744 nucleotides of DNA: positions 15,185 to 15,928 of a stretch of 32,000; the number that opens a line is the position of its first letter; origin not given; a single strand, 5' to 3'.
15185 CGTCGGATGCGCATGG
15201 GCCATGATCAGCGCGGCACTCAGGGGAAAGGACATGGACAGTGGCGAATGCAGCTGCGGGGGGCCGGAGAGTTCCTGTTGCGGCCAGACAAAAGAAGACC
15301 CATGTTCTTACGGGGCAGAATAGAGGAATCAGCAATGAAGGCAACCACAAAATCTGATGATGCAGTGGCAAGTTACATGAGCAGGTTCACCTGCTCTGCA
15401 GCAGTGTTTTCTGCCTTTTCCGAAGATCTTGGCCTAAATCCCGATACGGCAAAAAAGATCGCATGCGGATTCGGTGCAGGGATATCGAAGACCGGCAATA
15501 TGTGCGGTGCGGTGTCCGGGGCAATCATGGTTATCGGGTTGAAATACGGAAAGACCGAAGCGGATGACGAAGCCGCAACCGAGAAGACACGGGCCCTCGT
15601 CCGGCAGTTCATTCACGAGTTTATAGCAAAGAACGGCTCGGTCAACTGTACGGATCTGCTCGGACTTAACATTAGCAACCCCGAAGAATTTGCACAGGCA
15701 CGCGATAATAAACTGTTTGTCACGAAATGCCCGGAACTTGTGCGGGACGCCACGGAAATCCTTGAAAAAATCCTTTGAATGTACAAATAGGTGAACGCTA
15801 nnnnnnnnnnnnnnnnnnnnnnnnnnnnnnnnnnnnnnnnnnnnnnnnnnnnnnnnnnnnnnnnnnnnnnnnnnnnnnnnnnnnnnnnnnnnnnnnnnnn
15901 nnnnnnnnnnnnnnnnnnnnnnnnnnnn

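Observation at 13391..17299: hgcAB mercury-methylation pair embedded in an arsenic-resistance operon: arsR <-> hgcA-hgcB-(C_GCAxxG_C_C)-acr3-arsC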

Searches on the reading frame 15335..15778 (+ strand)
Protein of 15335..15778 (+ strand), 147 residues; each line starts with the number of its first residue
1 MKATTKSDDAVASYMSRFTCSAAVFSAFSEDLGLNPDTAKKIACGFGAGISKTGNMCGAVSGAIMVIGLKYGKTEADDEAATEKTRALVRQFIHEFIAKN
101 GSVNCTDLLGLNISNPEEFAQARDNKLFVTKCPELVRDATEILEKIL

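Call 3: search_protein_families(library=pfam, proteins=[window:15335-15778:+], max_evalue=0.01)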
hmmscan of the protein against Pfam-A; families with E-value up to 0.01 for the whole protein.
window:15335-15778:+ (147 aa): 1 family
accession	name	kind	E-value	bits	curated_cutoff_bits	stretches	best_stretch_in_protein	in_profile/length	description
PF09719.15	C_GCAxxG_C_C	-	4.1e-34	117.6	27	1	18-146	1-118/118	Putative redox-active protein (C_GCAxxG_C_C)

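Call 4: search_protein_families(library=ncbifam, proteins=[window:15335-15778:+], max_evalue=0.01)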
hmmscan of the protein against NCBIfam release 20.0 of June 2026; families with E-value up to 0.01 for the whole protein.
window:15335-15778:+ (147 aa): 4 families
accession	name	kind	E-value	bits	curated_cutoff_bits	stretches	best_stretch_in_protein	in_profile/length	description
TIGR01909.1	C_GCAxxG_C_C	subfamily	5.6e-30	103.9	47.4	1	18-147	1-120/120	C-GCAxxG-C-C family (seleno)protein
NF045501.1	HUGP_GUXX-star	exception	1.2e-15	57.7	325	1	12-140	15-148/236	HUGP/GUXX-star fusion selenoprotein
NF045669.1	DVU1555_fam_CGA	exception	8.5e-14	51.5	103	1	17-147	13-136/140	DVU_1555 family C-GCAxxG-C-C protein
NF047622.1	SptSoretCytCDesul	equivalog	0.0043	16.5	400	1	47-77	105-135/275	split-Soret cytochrome c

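Call 14: find_homologous_proteins(query=window:15335-15778:+, max_evalue=1e-10)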
Query window:15335-15778:+ (147 aa): 916 proteins with E <= 1e-10 among 935 candidates; the best 120 are listed.
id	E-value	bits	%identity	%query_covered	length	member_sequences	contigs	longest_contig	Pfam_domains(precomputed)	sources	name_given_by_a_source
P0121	1.5e-81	289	92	97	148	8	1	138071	PF09719.16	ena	-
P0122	1.1e-74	267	87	97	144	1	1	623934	PF09719.16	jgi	jgi:C_GCAxxG_C_C family probable redox protein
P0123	3.2e-74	265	85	97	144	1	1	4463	PF09719.16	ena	-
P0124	8.8e-73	261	83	97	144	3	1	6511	PF09719.16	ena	-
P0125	3.4e-72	259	83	97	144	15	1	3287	PF09719.16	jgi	-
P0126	6.2e-72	258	81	97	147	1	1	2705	PF09719.16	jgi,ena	-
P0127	6.2e-72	258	83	97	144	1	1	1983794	PF09719.16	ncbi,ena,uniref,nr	ncbi:C-GCAxxG-C-C family protein [uncultured Methanoregula sp.]|uniref:C-GCAxxG-C-C family protein n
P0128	4.8e-71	255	80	100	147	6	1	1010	PF09719.16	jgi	jgi:C_GCAxxG_C_C family probable redox protein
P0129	6.3e-71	255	83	97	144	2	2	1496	PF09719.16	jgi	jgi:C_GCAxxG_C_C family probable redox protein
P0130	8.7e-71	254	81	97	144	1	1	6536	PF09719.16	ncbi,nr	ncbi:MAG: C-GCAxxG-C-C family protein [Methanoregula sp.]|nr:C-GCAxxG-C-C family protein [Methanoreg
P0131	1.2e-70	254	80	97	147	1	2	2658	PF09719.16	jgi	jgi:C_GCAxxG_C_C family probable redox protein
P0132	1.4e-70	254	80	97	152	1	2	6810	PF09719.16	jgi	-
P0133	1.4e-70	254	80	97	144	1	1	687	PF09719.16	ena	-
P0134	1.5e-70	253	80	97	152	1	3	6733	PF09719.16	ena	-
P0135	1.7e-70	253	81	97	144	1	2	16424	PF09719.16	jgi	jgi:C_GCAxxG_C_C family probable redox protein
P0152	2.1e-68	246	79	97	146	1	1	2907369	PF09719.16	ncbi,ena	-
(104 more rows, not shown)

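Call 18: find_encoding_contigs(protein=P0152, flank=6000, max_places=3)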
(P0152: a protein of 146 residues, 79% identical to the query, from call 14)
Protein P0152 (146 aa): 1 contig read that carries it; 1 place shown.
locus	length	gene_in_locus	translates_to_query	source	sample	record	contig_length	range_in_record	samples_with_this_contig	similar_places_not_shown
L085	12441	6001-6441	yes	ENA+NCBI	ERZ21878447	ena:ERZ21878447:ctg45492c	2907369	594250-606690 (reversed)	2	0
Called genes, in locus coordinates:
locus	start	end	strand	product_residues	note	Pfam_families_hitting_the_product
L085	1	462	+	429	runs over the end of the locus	PF02447:GntP_permease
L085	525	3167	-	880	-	PF00072:Response_reg, PF13426:PAS_9, PF00989:PAS, PF08448:PAS_4, PF13426:PAS_9, PF00989:PAS, PF08448:PAS_4, PF13426:PAS_9, +4 more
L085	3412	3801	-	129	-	PF12840:HTH_20 (faint), PF01022:HTH_5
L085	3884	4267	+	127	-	PF08859:DGC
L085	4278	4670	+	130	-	PF12973:Cupin_7 (weak), PF07883:Cupin_2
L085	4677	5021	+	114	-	PF08859:DGC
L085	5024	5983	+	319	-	PF03773:ArsP_1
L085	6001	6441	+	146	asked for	PF09719:C_GCAxxG_C_C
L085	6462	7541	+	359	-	PF01758:SBF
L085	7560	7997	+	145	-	PF01451:LMWPc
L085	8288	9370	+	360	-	PF02607:B12-binding_2, PF02310:B12-binding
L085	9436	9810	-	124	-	PF00708:Acylphosphatase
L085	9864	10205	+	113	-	PF28289:BV97_02767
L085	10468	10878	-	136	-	PF00903:Glyoxalase, PF22677:Ble-like_N (weak)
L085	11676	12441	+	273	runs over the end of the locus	PF00520:Ion_trans, PF07885:Ion_trans_2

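Call 19: find_encoding_contigs(protein=P0127, flank=6000, max_places=3)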
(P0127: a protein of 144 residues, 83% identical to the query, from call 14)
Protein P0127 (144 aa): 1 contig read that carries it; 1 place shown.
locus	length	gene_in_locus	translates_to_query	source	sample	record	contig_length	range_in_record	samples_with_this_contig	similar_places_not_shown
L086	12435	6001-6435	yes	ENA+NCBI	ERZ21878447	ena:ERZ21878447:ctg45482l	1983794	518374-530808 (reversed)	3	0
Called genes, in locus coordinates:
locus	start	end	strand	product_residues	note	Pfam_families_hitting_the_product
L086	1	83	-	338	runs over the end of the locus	PF08859:DGC, PF02566:OsmC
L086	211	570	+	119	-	PF01022:HTH_5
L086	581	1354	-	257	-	PF01925:TauE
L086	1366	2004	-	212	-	PF02663:FmdE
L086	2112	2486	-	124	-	PF12840:HTH_20 (faint), PF01022:HTH_5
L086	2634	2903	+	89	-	-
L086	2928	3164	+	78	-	PF13192:Thioredoxin_3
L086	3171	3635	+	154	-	PF08859:DGC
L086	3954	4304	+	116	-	PF08859:DGC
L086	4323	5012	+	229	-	PF02593:DUF166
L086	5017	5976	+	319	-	PF03773:ArsP_1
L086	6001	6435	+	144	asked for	PF09719:C_GCAxxG_C_C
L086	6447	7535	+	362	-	PF01758:SBF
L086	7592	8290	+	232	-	PF04208:MtrA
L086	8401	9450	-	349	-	PF02518:HATPase_c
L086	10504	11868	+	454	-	PF00266:Aminotran_5, PF05889:SepSecS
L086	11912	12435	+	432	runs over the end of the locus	PF01053:Cys_Met_Meta_PP, PF00155:Aminotran_1_2 (weak), PF01041:DegT_DnrJ_EryC1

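Call 20: find_encoding_contigs(protein=P0122, flank=6000, max_places=3)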
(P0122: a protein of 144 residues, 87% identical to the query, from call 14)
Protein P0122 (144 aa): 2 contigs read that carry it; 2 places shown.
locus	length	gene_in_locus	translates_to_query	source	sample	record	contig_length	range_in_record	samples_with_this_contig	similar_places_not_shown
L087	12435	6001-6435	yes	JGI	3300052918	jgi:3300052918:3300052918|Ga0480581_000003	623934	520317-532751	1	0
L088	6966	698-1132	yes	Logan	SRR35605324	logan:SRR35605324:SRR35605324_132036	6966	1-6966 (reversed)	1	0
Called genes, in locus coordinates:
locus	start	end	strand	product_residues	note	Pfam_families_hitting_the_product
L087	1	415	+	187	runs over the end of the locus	PF00149:Metallophos, PF12850:Metallophos_2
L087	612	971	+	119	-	PF04307:YdjM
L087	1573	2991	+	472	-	PF02447:GntP_permease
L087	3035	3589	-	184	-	PF08859:DGC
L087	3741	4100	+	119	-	PF01022:HTH_5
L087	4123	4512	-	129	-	PF01022:HTH_5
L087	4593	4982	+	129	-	PF08859:DGC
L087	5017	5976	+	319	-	PF03773:ArsP_1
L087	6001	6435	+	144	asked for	PF09719:C_GCAxxG_C_C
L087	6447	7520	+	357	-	PF01758:SBF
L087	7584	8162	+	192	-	PF13489:Methyltransf_23, PF01209:Ubie_methyltran, PF02353:CMAS (weak), PF01135:PCMT, PF13847:Methyltransf_31, PF08241:Methyltransf_11, PF08242:Methyltransf_12, PF13649:Methyltransf_25, +1 more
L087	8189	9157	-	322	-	PF00132:Hexapep, PF14602:Hexapep_2 (weak), PF01883:FeS_assembly_P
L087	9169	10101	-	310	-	PF00291:PALP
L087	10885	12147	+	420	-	PF01406:tRNA-synt_1e, PF09334:tRNA-synt_1g, PF01921:tRNA-synt_1f (weak), PF00133:tRNA-synt_1 (weak), PF09334:tRNA-synt_1g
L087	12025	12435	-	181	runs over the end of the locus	-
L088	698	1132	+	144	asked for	PF09719:C_GCAxxG_C_C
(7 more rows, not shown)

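Call 27: search_solved_structures(query=window:15335-15775:+, max_evalue=1, show_alignments=1)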
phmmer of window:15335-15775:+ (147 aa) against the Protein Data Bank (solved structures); distinct sequences matched with E-value up to 1: 0.

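Call 30: find_related_loci(query=window:15335-15775:+, collection=metagenome_contigs, flank=6000)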
Query window:15335-15775:+ (147 aa) in metagenome_contigs; peptide patterns used: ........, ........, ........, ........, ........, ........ (x = any residue, [..] = any of these).
353 stretches matched a pattern; 11 encode a relative of the query (tblastn E <= 1e-3); 11 distinct loci.
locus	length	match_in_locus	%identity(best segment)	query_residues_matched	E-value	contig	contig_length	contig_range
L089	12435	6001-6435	81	3-147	2e-77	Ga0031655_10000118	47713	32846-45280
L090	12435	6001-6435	81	3-147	2e-77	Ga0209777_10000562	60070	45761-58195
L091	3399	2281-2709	76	5-147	2e-73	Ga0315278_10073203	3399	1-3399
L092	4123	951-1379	76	5-147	3e-73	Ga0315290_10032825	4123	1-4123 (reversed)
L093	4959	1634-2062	76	5-147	4e-72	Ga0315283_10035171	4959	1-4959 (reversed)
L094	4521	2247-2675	75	5-147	4e-71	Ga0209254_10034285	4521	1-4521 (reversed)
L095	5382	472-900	74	5-147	2e-70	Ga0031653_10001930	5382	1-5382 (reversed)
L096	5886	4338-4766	70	5-147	1e-66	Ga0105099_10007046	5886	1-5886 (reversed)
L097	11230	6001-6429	70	5-147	5e-66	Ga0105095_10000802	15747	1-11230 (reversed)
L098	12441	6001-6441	63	1-147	4e-61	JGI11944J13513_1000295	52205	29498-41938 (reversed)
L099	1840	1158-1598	61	1-147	2e-59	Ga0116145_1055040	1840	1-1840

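Call 47: predict_structure(alignment_id=A3)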
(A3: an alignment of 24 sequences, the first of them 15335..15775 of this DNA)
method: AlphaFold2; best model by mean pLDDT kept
length: 147 residues; sequences in the alignment: 24
mean_pLDDT: 91.6   pTM: 0.87
mean pLDDT of the five models: 91.6, 89.6, 89.5, 87.7, 69.6
residues with pLDDT >= 90: 122; 70-90: 21; 50-70: 2; < 50: 2
segments of 3 or more residues with pLDDT < 50: none
pLDDT, mean of each block of 10 residues (from residue 1): 78 94 96 94 79 84 96 93 96 98 93 90 90 96 96
secondary structure, 60 per line:
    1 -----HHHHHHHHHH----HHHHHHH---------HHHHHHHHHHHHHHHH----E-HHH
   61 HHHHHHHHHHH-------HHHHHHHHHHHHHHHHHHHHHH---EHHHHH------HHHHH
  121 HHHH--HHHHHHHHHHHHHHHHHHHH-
elements in order: H6-15 H20-26 H36-51 H58-71 H79-100 H105-109 H116-124 H127-146

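Call 50: fold_search(model_id=the predicted structure, library=pdb)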
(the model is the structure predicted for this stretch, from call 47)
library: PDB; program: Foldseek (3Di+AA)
matches with E <= 10: 61; with E <= 0.001: 0
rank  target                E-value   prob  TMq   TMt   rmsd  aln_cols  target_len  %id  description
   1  1rp3_C                1.3e+00  0.16  0.29  0.21  11.6       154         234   12  Cocrystal structure of the flagellar sigma/anti-sigma complex, Sigma-28/FlgM (released 2004-04-06)
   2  6s6b_B                1.3e+00  0.08  0.21  0.20  12.6       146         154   13  Type III-B Cmr-beta Cryo-EM structure of the Apo state (released 2020-07-08)
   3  6cnz_E                1.4e+00  0.05  0.16  0.15  17.5       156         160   10  Crystal Structure of Chorismate Mutase from Burkholderia thailandensis (released 2018-03-21)
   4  6cnz_D                1.7e+00  0.03  0.14  0.13  17.9       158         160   13  Crystal Structure of Chorismate Mutase from Burkholderia thailandensis (released 2018-03-21)
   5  9ddd_C                2.0e+00  0.09  0.20  0.20  13.9        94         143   15  SufS-SufU complex from Mycobacterium Tuberculosis (released 2025-07-30)
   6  8odq_A                2.2e+00  0.09  0.20  0.20  13.9        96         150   16  SufS-SufU complex from Mycobacterium tuberculosis (released 2023-05-31)
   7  7uj6_B                2.6e+00  0.09  0.20  0.19  14.2        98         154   14  Outer Surface Protein C Type K (released 2023-04-05)
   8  3jtl_O                2.6e+00  0.06  0.22  0.17  14.9       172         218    6  Crystal structure of archaeal 20S proteasome in complex with mutated P26 activator (released 2009-11-03)
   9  9ddd_D                3.0e+00  0.08  0.20  0.20  13.3        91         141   11  SufS-SufU complex from Mycobacterium Tuberculosis (released 2025-07-30)
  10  3jrm_O                3.9e+00  0.05  0.22  0.17  14.9       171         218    6  Crystal structure of archaeal 20S proteasome in complex with mutated P26 activator (released 2009-11-03)
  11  7wuh_E                4.0e+00  0.02  0.15  0.03  20.4       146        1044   13  SARS-CoV-2 Spike in complex with Fab of m31A7 (released 2022-03-23)
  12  7wkk_A                4.3e+00  0.06  0.24  0.04  11.8       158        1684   11  Cryo-EM structure of the IR subunit from X. laevis NPC (released 2022-03-30)
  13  1se6_A                4.7e+00  0.05  0.22  0.11  16.4       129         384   15  Crystal Structure of Streptomyces Coelicolor A3(2) CYP158A2 from antibiotic biosynthetic pathways (released 2005-01-25)
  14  9h3c                  5.0e+00  0.11  0.34  0.25  13.1       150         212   17  De novo designed alpha helical toroidal protein with a Ru-cofactor (released 2025-10-22)
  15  4exm_C                5.0e+00  0.04  0.22  0.12  14.4       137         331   10  The crystal structure of an engineered phage lysin containing the binding domain of pesticin and the killing domain of (released 2012-06-20)
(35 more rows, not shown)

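Call 53: search_protein_families(library=ncbifam, proteins=[L087:7584-8162:+, L086:7592-8290:+, L085:8288-9370:+, L085:3884-4267:+, L085:4278-4670:+, L085:5024-5983:+, L086:4323-5012:+, L086:2928-3164:+, L085:7560-7997:+, L085:6462-7541:+], max_evalue=0.001)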
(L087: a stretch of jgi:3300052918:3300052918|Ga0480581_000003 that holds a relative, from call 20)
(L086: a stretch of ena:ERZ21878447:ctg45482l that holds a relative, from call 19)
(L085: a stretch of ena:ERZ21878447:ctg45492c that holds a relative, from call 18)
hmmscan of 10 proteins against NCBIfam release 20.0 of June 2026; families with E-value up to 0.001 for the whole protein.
L087:7584-8162:+ (192 aa): 43 families (the best 25 are shown)
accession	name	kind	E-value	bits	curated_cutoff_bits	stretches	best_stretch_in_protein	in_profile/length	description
NF041537.1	ArsM_AhpD_UU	exception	1.4e-18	66.8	510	1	42-154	73-185/345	arsenite methyltransferase/AhpD domain selenoprotein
NF041536.1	ArsM_DUF2284_UU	exception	6.3e-18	64.3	575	1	42-155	73-186/459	arsenite methyltransferase/DUF2284 domain selenoprotein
NF047649.1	MTase_UXPK_star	exception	2.4e-17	62.9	460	1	42-153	74-185/283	methyltransferase/UXPK-star double selenoprotein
NF008823.0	PRK11873.1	subfamily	6.4e-16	58.6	263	1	42-153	74-185/272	arsenite methyltransferase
NF043040.1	corrin_prot_MT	hypoth_equivalog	3.4e-13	49.5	180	1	36-152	32-150/216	corrinoid protein-associated methyltransferase CpaM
NF052510.1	methyltran_MpqE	exception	3.5e-13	49.5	335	1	44-151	45-153/234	methyl-plastoquinone biosynthesis methyltransferase MpqE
NF001240.0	PRK00216.1-1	equivalog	9e-13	47.8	378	1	41-151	59-170/251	bifunctional demethylmenaquinone methyltransferase/2-methoxy-6-polyprenyl-1,4-benzoquinol methylase UbiE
NF001244.0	PRK00216.1-5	equivalog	5.1e-11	42.3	216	1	45-151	48-155/236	bifunctional demethylmenaquinone methyltransferase/2-methoxy-6-polyprenyl-1,4-benzoquinol methylase UbiE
NF001243.0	PRK00216.1-4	equivalog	9.1e-11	41.5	235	1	42-151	44-153/237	demethylmenaquinone methyltransferase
TIGR02752.1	MenG_heptapren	equivalog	2.3e-10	40.4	419.85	1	42-151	42-151/231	demethylmenaquinone methyltransferase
NF001242.0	PRK00216.1-3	equivalog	3.5e-10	39.7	351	1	42-162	67-187/258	bifunctional demethylmenaquinone methyltransferase/2-methoxy-6-polyprenyl-1,4-benzoquinol methylase UbiE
TIGR01983.1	UbiG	equivalog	4e-10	39.4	102.95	1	39-149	49-151/228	bifunctional 2-polyprenyl-6-hydroxyphenol methylase/3-demethylubiquinol 3-O-methyltransferase UbiG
TIGR02469.1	CbiT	equivalog_domain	4.4e-09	36.7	78.3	1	42-97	16-70/124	precorrin-6Y C5,15-methyltransferase (decarboxylating) subunit CbiT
NF040539.1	AST_met_ArsM_2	exception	1.4e-08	34.9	240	1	48-151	59-165/262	putative arsinothricin biosynthesis methyltransferase ArsM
TIGR00740.1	TIGR00740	equivalog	1.8e-08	34.4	193.3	1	21-153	33-163/239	carboxy-S-adenosyl-L-methionine synthase CmoA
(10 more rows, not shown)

L086:7592-8290:+ (232 aa): 4 families
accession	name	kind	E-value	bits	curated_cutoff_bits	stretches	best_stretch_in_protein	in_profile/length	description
NF002126.0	PRK00964.1-4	subfamily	5.6e-54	182.5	161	1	2-193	3-185/186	tetrahydromethanopterin S-methyltransferase subunit A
TIGR01111.1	mtrA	equivalog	8.6e-34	117.2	249.15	1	4-167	5-159/238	tetrahydromethanopterin S-methyltransferase subunit A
NF010654.0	PRK14053.1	equivalog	6.3e-30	104.1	279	1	53-156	37-141/197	methyltransferase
NF002128.0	PRK00964.1-6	equivalog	4e-25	88.8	568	1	53-164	148-263/390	tetrahydromethanopterin S-methyltransferase subunit A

L085:8288-9370:+ (360 aa): 12 families
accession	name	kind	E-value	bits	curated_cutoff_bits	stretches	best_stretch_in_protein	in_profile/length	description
NF047996.1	corrin_MtgC_2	exception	6.6e-18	65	370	1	229-357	85-211/212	glycine betaine-specific corrinoid protein MtgC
NF041607.1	dimeth_corrin_MtbC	equivalog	1.4e-16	60.7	350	1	152-355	3-202/203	dimethylamine corrinoid protein MtbC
NF052513.1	TransRegCarH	equivalog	3.6e-16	59.3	400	1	149-298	86-229/274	HTH-type transcriptional repressor CarH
TIGR02370.1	pyl_corrinoid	subfamily_domain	3.9e-16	59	215.3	1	152-348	4-197/197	methyltransferase cognate corrinoid protein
NF047995.1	corrinoid_MtgC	exception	2.4e-14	53.3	310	1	156-357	14-214/215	glycine betaine-specific corrinoid protein MtgC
TIGR02082.1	metH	equivalog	3.4e-07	28.3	1010.85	1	151-324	651-822/1182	methionine synthase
NF040669.1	MtaC2_Meth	equivalog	9.9e-07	28.3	450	1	152-309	48-202/267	methanol--corrinoid protein MtaC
NF002612.0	PRK02261.1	equivalog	3.4e-06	26.6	110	1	233-292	3-62/148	methylaspartate mutase subunit S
NF007024.0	PRK09490.1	equivalog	3.9e-06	24.9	1497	1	229-323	747-839/1234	methionine synthase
NF040655.1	MtaC_Meth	equivalog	8.8e-06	24.9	420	1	231-358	117-240/253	methanol--corrinoid protein MtaC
TIGR01501.1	MthylAspMutase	equivalog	9.9e-05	22.1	135.8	1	233-292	1-60/134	methylaspartate mutase subunit S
TIGR00640.1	acid_CoA_mut_C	subfamily_domain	0.00028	20.9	57.45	1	232-342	1-111/132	methylmalonyl-CoA mutase C-terminal domain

L085:3884-4267:+ (127 aa): 0 families

L085:4278-4670:+ (130 aa): 0 families

L085:5024-5983:+ (319 aa): 2 families
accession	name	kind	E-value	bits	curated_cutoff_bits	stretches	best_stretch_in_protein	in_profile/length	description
NF040736.1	efflux_SaoE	equivalog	6.8e-36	124.2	325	1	46-318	26-298/352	efflux transporter SaoE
NF033936.1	CuZnOut_SO0444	equivalog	1e-29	103.8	300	2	41-163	11-131/351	SO_0444 family Cu/Zn efflux transporter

L086:4323-5012:+ (229 aa): 1 family
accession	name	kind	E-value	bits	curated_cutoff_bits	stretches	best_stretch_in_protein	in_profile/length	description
NF041372.1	DUF166_seleno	equivalog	2.2e-19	70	200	1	47-177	54-174/203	DUF166 family (seleno)protein DfsP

L086:2928-3164:+ (78 aa): 1 family
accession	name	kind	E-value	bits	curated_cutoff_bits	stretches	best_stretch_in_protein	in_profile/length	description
TIGR00412.2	redox_disulf_2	subfamily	8.1e-28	96.7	62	1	3-77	1-75/75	MTH895/ArsE family thioredoxin-like protein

L085:7560-7997:+ (145 aa): 3 families
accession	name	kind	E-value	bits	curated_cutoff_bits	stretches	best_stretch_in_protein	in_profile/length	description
TIGR02691.1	arsC_pI258_fam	equivalog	2.2e-35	121.7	174.3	1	5-130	1-126/129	arsenate reductase (thioredoxin)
NF010053.0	PRK13530.1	subfamily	1e-30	106.8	215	1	2-132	3-127/133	arsenate reductase (thioredoxin)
TIGR02689.1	ars_reduc_gluta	equivalog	2.2e-25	89.3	157.6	1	3-130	1-122/126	arsenate reductase, glutathione/glutaredoxin type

L085:6462-7541:+ (359 aa): 1 family
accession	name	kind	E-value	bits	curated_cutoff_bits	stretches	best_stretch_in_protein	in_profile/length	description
TIGR00832.1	acr3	equivalog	2.1e-133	444.7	282.8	1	8-337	1-326/327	ACR3 family arsenite efflux transporter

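Call 58: search_protein_families(library=pfam, proteins=[L085:3884-4267:+, L085:4278-4670:+], max_evalue=0.01)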
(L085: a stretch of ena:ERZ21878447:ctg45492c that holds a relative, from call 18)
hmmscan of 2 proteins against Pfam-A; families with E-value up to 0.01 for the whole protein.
L085:3884-4267:+ (127 aa): 1 family
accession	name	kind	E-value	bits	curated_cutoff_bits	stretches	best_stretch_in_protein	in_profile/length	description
PF08859.16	DGC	-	8.2e-32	109.9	27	1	18-124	1-106/106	DGC domain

L085:4278-4670:+ (130 aa): 3 families
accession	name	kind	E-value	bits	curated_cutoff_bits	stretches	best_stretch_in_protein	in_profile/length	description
PF07883.17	Cupin_2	-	9.5e-08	32.1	27.2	1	57-117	2-62/70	Cupin domain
PF12973.13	Cupin_7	-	4.3e-07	30.2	27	1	21-111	5-86/105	ChrR Cupin-like domain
PF02311.25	AraC_binding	-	0.001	19.2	21.1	1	66-119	16-68/135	AraC-like ligand binding domain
